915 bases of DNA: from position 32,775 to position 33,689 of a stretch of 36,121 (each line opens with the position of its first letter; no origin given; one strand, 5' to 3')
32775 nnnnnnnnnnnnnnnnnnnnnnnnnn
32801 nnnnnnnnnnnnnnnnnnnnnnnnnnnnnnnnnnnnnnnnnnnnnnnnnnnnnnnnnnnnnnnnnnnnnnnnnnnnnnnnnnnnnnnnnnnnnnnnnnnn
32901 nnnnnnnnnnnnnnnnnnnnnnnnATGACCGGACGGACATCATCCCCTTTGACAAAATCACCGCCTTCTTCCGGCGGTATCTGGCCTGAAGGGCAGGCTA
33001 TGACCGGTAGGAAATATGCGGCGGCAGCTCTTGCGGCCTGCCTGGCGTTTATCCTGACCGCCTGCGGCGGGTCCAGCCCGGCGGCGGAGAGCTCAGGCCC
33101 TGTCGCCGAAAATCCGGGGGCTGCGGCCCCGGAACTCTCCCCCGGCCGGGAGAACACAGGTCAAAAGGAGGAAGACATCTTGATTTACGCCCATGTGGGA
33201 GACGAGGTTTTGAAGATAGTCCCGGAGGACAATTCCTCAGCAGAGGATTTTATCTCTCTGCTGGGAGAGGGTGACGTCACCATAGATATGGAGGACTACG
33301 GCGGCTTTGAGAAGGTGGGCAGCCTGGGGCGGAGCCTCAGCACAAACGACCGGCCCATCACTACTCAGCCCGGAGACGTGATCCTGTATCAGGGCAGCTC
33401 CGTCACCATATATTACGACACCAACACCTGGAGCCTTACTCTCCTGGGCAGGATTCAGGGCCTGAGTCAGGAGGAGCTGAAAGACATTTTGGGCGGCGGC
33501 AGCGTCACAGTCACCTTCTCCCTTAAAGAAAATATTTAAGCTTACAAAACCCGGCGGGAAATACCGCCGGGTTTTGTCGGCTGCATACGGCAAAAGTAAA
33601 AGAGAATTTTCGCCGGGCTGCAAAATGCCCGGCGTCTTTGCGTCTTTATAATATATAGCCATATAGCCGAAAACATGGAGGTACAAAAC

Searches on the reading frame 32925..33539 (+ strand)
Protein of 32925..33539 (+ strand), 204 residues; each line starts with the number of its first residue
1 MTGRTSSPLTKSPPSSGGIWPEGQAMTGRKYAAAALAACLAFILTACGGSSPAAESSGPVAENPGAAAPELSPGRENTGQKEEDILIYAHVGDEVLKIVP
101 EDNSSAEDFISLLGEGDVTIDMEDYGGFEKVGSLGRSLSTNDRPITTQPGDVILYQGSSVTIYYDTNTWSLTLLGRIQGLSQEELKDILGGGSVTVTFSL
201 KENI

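Call 74: search_protein_families(library=pfam, proteins=[window:32925-33539:+], max_evalue=0.0001)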
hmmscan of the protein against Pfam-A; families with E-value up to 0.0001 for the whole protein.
window:32925-33539:+ (204 aa): 1 family
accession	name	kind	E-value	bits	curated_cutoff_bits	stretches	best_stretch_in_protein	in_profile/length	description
PF18050.6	Cyclophil_like2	-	1.4e-22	80.4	22.7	1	91-199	3-115/115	Cyclophilin-like family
